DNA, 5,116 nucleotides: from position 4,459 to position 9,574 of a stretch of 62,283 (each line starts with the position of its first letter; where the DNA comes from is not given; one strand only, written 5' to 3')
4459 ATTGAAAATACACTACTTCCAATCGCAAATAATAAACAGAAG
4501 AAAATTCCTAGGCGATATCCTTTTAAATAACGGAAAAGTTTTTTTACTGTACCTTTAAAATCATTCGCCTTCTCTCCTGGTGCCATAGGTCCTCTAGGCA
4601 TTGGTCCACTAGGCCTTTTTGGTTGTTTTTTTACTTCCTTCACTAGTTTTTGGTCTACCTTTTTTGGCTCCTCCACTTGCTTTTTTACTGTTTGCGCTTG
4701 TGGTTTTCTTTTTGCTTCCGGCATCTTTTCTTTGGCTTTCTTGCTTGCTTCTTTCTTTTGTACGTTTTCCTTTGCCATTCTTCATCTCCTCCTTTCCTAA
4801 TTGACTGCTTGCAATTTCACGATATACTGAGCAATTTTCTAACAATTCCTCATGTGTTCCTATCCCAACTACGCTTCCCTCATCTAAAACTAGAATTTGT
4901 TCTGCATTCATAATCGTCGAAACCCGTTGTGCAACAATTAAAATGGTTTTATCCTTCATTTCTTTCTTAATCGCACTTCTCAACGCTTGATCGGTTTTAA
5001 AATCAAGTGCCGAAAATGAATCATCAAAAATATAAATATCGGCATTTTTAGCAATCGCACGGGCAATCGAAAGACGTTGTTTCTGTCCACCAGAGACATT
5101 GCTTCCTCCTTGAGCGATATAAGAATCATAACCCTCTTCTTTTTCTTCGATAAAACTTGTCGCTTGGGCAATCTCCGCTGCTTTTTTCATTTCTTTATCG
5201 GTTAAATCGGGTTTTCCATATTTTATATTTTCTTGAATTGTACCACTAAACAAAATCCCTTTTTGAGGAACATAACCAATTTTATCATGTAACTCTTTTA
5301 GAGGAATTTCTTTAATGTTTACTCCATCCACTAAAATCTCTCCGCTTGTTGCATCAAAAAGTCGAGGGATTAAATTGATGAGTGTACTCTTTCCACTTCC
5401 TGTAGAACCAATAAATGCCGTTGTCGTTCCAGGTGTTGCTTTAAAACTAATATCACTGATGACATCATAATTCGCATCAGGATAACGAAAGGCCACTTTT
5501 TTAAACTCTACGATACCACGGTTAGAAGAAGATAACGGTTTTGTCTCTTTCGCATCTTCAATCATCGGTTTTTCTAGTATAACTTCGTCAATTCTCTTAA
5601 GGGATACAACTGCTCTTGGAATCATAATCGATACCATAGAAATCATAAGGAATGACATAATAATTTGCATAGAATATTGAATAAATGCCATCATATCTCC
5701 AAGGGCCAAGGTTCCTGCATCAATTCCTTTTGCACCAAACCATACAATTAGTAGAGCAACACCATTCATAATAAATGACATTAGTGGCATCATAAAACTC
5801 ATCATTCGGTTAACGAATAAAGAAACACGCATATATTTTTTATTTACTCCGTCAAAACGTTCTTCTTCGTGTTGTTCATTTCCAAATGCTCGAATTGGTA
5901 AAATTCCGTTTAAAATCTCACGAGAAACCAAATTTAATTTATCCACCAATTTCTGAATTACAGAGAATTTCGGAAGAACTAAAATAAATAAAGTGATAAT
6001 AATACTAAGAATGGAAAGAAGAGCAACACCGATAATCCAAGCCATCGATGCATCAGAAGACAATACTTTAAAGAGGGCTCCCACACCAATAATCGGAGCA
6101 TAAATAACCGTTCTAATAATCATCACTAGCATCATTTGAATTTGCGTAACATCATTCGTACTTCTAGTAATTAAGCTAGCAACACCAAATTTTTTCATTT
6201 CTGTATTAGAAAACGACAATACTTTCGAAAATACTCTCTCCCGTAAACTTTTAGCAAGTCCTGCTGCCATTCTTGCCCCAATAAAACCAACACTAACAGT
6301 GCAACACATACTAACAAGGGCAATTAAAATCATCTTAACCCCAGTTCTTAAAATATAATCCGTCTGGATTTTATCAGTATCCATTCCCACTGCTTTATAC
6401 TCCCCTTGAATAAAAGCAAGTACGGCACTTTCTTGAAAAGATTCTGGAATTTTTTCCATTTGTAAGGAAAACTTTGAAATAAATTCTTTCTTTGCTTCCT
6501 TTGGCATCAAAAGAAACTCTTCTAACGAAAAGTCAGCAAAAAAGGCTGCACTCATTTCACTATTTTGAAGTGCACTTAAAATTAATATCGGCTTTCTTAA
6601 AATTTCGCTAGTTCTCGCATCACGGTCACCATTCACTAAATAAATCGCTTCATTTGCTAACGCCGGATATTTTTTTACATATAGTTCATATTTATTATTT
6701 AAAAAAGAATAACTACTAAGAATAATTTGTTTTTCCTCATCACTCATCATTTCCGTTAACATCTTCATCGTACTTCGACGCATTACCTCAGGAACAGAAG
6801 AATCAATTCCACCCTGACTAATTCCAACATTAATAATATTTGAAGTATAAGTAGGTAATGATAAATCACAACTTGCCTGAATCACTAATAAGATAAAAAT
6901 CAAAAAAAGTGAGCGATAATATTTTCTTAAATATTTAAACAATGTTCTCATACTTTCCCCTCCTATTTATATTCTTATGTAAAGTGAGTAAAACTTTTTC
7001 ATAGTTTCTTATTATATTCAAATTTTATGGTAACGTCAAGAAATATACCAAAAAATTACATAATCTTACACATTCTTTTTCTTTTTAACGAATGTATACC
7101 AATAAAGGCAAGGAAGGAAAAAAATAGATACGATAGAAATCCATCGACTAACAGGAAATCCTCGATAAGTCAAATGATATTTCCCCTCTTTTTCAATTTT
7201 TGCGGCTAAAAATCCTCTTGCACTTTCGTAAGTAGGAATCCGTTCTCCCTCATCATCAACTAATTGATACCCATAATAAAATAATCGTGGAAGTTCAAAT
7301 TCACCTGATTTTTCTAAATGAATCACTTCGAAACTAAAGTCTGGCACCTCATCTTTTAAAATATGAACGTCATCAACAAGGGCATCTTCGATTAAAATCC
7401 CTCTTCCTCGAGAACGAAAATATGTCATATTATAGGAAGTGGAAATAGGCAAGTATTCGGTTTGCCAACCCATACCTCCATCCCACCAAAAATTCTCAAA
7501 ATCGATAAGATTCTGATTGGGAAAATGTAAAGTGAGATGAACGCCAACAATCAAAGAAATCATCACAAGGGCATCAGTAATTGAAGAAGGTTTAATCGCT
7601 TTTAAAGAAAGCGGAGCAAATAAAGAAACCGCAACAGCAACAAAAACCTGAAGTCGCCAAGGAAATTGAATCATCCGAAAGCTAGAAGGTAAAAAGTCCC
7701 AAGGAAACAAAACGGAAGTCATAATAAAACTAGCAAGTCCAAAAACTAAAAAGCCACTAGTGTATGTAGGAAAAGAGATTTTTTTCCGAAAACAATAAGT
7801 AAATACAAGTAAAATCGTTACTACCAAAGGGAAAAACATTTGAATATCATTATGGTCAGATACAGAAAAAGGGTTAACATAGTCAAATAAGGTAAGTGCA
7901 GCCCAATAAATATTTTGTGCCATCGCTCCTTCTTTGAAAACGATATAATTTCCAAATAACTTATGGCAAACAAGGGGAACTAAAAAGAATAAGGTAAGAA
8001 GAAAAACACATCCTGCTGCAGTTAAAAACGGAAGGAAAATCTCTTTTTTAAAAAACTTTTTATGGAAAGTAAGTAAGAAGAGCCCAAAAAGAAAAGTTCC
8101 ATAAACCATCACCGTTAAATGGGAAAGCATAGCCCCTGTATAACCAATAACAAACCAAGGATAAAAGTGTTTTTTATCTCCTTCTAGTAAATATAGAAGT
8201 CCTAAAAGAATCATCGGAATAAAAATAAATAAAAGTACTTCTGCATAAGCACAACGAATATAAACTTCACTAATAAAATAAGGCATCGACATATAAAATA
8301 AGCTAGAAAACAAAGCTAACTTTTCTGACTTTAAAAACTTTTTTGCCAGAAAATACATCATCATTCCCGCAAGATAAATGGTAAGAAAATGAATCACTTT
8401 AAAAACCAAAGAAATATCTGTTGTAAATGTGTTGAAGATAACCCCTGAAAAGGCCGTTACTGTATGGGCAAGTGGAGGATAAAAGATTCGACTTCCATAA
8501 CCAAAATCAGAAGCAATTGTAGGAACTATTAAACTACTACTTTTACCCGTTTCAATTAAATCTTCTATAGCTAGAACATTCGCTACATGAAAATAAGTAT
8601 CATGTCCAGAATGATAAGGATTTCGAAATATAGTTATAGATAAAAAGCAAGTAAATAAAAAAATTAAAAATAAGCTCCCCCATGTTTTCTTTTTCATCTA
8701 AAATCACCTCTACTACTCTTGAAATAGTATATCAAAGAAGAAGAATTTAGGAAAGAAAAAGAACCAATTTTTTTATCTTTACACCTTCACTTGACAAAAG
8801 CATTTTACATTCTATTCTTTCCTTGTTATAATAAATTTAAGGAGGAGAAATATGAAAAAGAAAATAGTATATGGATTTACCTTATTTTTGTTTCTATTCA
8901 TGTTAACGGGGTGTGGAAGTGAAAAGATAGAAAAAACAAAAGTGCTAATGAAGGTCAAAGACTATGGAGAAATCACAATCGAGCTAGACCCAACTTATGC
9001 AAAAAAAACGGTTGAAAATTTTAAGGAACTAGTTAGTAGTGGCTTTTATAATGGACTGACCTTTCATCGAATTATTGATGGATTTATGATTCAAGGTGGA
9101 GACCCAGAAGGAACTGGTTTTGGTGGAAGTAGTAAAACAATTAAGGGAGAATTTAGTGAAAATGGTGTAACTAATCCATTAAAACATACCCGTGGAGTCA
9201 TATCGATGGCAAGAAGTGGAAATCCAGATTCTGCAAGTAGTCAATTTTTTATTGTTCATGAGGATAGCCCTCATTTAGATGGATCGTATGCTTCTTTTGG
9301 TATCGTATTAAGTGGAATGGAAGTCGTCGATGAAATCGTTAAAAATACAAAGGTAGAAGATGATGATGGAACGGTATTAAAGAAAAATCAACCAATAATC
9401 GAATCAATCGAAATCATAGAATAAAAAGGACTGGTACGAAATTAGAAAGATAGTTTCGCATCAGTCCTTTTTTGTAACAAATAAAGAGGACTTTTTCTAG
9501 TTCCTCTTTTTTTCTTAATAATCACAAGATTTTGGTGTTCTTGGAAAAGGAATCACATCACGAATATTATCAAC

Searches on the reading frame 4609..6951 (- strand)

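Call 62: search_protein_families(library=pfam, proteins=[window:4609-6951:-], max_evalue=0.00001)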
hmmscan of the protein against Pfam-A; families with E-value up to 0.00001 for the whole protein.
window:4609-6951:- (780 aa): 2 families
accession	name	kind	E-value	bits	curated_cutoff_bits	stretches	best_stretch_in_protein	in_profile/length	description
PF00005.33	ABC_tran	-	4.3e-29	102.3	25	1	499-646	2-136/137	ABC transporter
PF00664.28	ABC_membrane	-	4.5e-27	95.9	28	1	200-434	40-274/274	ABC transporter transmembrane region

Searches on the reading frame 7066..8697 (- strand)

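Call 62: search_protein_families(library=pfam, proteins=[window:7066-8697:-], max_evalue=0.00001)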
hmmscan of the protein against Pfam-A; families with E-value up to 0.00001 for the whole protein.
window:7066-8697:- (543 aa): 1 family
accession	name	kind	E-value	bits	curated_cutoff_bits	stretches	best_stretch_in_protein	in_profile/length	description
PF10131.15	PTPS_related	-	4.9e-06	25.7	26.4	1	72-386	3-303/621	6-pyruvoyl-tetrahydropterin synthase related domain; membrane protein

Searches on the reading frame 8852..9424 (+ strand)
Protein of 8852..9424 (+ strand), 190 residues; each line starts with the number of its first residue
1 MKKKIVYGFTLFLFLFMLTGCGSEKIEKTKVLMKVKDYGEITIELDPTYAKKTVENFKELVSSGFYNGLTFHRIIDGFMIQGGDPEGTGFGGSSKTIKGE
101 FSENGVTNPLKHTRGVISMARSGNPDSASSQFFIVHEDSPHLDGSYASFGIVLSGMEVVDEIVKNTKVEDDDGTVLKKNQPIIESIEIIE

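Call 62: search_protein_families(library=pfam, proteins=[window:8852-9424:+], max_evalue=0.00001)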
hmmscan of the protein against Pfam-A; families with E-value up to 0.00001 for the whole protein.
window:8852-9424:+ (190 aa): 1 family
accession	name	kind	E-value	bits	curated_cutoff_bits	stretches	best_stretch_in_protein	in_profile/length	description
PF00160.26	Pro_isomerase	-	1.8e-45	155.4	21.7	1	31-179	2-151/159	Cyclophilin type peptidyl-prolyl cis-trans isomerase/CLD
